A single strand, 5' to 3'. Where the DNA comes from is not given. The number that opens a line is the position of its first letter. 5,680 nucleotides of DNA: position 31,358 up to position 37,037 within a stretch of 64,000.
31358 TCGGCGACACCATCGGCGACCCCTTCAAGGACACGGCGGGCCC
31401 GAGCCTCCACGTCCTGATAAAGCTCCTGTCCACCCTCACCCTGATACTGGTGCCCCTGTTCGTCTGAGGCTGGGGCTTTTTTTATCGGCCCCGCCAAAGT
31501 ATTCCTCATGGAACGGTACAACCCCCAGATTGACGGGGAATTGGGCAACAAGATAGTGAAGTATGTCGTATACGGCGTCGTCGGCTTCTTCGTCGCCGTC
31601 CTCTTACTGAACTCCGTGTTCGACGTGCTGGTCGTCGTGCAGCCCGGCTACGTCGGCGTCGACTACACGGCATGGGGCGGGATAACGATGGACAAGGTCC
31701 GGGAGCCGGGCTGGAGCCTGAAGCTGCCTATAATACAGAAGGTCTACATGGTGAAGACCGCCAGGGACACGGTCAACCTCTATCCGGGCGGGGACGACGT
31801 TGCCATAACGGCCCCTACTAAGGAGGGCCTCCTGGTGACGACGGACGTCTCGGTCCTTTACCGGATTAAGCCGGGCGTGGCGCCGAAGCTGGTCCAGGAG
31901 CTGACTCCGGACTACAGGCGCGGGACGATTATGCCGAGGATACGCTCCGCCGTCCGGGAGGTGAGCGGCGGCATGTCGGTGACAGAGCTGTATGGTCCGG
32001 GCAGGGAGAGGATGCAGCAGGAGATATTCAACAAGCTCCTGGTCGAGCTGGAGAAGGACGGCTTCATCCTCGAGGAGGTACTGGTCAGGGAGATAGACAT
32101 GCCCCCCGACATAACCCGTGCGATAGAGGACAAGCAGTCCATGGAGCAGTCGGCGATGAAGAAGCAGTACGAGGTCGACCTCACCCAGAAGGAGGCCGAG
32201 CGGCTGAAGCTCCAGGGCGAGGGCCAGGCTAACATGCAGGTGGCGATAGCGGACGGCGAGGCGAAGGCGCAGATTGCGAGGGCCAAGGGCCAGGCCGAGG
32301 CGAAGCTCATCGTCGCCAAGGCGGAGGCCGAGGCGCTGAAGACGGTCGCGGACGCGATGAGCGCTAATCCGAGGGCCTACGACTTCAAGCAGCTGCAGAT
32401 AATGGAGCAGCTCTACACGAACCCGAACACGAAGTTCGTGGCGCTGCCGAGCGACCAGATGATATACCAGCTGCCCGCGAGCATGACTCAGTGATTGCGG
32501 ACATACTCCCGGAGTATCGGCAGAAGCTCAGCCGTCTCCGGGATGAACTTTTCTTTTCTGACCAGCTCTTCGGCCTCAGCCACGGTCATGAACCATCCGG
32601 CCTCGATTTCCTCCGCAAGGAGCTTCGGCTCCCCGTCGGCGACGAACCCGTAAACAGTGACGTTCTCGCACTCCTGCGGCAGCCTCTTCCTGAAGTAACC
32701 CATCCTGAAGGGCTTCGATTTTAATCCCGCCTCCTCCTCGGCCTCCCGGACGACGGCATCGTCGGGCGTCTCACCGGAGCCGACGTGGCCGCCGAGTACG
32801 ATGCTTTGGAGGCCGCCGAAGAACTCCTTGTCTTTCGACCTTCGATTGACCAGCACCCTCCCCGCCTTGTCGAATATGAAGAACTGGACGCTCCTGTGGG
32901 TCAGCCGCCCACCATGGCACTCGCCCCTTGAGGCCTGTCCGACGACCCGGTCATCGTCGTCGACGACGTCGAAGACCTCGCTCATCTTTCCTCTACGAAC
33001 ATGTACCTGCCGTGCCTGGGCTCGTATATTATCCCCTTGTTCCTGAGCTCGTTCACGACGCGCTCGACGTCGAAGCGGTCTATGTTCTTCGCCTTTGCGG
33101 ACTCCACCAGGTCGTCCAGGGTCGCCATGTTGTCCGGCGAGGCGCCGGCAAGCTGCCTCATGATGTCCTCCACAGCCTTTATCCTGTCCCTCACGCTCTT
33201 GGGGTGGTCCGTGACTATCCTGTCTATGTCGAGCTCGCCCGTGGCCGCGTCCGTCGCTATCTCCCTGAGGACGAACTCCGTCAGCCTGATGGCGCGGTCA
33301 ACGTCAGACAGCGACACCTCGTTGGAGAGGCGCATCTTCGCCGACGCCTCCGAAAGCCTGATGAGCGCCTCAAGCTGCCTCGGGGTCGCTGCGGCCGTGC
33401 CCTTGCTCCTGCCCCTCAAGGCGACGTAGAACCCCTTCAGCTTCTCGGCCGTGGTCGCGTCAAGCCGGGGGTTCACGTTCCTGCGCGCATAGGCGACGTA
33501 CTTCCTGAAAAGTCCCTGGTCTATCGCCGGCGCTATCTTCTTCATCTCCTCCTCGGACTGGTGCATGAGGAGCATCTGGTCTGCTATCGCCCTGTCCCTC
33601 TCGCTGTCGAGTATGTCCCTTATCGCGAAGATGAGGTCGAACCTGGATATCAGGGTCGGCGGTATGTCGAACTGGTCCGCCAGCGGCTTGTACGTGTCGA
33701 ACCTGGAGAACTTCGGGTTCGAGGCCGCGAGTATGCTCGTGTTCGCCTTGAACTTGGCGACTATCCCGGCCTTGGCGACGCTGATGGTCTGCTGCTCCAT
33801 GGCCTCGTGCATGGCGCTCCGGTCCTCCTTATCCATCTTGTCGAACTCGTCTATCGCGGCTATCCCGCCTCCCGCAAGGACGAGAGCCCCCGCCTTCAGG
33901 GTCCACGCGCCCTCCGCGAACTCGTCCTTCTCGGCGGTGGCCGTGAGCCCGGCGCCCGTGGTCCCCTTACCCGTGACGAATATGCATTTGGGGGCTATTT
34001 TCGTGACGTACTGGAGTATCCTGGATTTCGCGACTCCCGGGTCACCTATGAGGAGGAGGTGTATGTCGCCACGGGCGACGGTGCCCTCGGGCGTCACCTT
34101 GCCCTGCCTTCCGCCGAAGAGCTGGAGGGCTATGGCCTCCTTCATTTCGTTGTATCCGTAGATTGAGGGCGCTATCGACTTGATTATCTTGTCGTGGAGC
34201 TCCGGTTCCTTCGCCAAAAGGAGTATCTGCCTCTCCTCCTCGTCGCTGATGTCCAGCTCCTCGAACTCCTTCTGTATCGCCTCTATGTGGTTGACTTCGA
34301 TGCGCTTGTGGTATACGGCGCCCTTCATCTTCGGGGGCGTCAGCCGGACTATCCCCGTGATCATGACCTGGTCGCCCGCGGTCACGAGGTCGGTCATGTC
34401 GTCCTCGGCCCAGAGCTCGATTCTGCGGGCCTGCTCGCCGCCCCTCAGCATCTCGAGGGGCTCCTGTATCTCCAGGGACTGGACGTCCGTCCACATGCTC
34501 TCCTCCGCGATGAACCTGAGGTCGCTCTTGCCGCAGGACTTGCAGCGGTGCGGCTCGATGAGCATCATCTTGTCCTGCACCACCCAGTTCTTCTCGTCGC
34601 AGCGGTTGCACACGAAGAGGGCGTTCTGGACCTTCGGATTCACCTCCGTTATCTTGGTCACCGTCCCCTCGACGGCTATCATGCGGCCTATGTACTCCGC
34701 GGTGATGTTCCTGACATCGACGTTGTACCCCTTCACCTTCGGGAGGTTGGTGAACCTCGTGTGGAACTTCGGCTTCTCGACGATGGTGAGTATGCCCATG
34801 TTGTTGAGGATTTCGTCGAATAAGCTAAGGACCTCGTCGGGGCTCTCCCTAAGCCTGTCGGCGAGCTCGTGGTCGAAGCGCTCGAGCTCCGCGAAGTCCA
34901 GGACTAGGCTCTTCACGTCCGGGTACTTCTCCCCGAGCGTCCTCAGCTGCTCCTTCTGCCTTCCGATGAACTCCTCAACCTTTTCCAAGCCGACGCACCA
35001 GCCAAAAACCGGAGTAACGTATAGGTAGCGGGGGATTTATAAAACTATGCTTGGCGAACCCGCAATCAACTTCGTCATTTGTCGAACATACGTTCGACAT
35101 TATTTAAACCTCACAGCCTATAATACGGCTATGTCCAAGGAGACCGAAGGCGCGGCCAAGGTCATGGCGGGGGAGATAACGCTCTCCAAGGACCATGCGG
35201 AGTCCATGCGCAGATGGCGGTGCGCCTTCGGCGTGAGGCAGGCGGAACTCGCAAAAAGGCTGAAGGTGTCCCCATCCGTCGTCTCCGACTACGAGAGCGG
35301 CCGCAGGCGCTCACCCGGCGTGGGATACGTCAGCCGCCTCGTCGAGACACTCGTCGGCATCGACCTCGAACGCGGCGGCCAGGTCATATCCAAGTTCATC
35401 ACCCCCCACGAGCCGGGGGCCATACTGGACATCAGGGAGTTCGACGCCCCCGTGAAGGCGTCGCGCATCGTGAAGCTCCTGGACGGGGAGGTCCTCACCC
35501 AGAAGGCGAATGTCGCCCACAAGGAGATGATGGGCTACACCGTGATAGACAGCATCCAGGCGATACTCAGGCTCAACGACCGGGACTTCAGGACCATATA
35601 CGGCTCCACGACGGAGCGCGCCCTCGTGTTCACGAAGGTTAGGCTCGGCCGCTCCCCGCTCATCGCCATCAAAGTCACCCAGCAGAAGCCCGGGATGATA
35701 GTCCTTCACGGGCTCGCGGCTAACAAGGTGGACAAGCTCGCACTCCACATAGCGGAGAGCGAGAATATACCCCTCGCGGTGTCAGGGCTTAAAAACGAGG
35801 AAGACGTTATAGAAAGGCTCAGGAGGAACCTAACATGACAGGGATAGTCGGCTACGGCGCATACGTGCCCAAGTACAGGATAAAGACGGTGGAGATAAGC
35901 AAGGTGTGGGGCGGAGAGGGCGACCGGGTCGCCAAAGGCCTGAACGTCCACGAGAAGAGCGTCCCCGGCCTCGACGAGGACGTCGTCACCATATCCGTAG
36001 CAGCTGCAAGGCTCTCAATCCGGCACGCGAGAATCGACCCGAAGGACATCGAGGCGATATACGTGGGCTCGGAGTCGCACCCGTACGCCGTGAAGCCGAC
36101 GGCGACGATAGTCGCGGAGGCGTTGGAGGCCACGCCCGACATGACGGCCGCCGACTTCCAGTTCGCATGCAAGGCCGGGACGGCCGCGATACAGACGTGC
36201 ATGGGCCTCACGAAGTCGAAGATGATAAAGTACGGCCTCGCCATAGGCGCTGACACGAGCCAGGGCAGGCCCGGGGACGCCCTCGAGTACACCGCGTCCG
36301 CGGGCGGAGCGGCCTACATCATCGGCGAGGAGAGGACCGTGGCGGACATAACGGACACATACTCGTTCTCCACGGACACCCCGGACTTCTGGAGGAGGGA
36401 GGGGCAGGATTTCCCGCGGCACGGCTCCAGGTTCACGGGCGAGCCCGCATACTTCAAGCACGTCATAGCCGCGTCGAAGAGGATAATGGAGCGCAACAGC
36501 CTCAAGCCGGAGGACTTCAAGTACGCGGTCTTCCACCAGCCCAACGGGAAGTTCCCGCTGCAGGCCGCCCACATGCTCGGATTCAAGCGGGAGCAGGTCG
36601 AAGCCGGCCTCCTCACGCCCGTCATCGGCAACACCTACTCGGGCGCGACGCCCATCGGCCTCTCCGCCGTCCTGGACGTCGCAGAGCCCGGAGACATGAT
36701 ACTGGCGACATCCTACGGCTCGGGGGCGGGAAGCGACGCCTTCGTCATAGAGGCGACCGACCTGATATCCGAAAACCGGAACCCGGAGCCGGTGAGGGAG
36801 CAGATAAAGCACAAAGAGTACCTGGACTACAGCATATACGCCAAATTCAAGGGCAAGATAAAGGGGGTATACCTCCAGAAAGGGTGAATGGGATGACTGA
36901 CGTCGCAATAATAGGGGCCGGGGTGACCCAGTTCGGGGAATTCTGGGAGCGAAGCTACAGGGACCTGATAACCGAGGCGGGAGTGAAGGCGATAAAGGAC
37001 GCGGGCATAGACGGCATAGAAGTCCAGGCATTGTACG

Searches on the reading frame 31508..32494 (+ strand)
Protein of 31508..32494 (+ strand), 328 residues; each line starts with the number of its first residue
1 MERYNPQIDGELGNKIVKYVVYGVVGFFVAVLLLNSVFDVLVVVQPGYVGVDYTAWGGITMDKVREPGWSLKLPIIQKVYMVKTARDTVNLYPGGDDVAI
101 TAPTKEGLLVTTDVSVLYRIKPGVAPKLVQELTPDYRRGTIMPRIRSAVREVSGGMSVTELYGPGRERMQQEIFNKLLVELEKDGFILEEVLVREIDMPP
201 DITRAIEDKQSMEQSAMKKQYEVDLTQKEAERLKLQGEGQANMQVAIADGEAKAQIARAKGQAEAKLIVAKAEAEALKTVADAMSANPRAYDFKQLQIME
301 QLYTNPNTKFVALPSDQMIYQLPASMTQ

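Call 73: search_protein_families(library=pfam, proteins=[window:31508-32494:+], max_evalue=0.001)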
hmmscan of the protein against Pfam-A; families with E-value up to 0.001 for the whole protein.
window:31508-32494:+ (328 aa): 1 family
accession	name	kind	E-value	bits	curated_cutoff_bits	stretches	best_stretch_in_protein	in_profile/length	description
PF01145.31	Band_7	-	6.7e-32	111.4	23.6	1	43-229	2-175/176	SPFH domain / Band 7 family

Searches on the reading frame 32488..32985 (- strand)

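Call 73: search_protein_families(library=pfam, proteins=[window:32488-32985:-], max_evalue=0.001)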
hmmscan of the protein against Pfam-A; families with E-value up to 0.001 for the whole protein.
window:32488-32985:- (165 aa): 1 family
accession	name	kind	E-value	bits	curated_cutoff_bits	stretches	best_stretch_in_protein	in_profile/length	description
PF00293.34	NUDIX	-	2.6e-15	57.1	21.1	1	29-145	2-128/134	NUDIX domain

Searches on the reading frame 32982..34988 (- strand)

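Call 73: search_protein_families(library=pfam, proteins=[window:32982-34988:-], max_evalue=0.001)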
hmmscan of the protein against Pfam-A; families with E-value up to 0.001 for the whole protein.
window:32982-34988:- (668 aa): 7 families
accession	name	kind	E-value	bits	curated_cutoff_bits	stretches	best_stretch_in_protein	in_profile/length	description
PF00493.29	MCM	-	4.7e-87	291.2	23.3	1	252-476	2-224/224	MCM P-loop domain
PF17207.9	MCM_OB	-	1.2e-28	99.8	24.8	1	92-217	2-125/126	MCM OB domain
PF17855.7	MCM_lid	-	2.3e-25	89.3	27.4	1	493-571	2-84/87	MCM AAA-lid domain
PF01078.27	Mg_chelatase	-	6.3e-09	36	20.3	1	360-425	93-158/207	Magnesium chelatase, subunit ChlI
PF07728.20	AAA_5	-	7.3e-09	36.2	22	1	310-450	1-139/139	AAA domain (dynein-related subfamily)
PF14551.11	MCM_N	-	7.1e-07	30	24.9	1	15-79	25-93/95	MCM N-terminal domain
PF21120.3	MCM_WH_arc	-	8.5e-05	22.9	26.1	1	634-662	34-62/63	Archaeal MCM, winged-helix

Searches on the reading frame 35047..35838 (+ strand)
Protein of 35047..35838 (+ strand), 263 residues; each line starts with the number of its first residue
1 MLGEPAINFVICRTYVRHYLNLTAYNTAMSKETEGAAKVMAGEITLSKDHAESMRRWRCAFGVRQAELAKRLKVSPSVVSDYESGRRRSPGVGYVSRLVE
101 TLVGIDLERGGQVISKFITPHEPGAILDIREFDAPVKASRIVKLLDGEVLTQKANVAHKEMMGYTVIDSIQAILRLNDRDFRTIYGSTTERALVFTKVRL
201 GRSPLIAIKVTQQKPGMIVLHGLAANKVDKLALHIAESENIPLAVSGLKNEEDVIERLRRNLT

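Call 73: search_protein_families(library=pfam, proteins=[window:35047-35838:+], max_evalue=0.001)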
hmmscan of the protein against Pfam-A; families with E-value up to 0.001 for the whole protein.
window:35047-35838:+ (263 aa): 2 families
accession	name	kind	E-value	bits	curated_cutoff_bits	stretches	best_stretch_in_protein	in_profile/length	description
PF01381.28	HTH_3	-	8.3e-10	39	23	1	55-102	2-48/55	Helix-turn-helix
PF13560.12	HTH_31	-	2.9e-08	34.3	27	1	54-102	6-54/64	Helix-turn-helix domain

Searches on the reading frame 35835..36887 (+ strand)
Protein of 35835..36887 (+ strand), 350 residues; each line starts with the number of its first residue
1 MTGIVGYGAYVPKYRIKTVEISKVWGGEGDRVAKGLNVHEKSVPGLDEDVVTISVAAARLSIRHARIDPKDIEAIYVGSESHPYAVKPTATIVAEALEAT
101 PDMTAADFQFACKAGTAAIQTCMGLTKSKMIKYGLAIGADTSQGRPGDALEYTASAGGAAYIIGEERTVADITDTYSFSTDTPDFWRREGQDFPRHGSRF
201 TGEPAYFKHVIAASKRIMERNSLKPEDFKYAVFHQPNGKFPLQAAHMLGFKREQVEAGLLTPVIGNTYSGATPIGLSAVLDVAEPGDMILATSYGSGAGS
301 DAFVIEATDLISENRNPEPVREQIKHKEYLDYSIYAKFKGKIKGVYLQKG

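Call 10: search_protein_families(library=pfam, proteins=[window:35835-36887:+])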
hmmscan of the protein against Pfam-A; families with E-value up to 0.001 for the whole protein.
window:35835-36887:+ (350 aa): 2 families
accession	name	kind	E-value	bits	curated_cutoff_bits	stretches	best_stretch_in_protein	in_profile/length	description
PF08541.16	ACP_syn_III_C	-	4.6e-09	36.8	26.6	1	218-306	1-89/90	3-Oxoacyl-[acyl-carrier-protein (ACP)] synthase III C terminal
PF01154.23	HMG_CoA_synt_N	-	0.00017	22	25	1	3-165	6-171/174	Hydroxymethylglutaryl-coenzyme A synthase N terminal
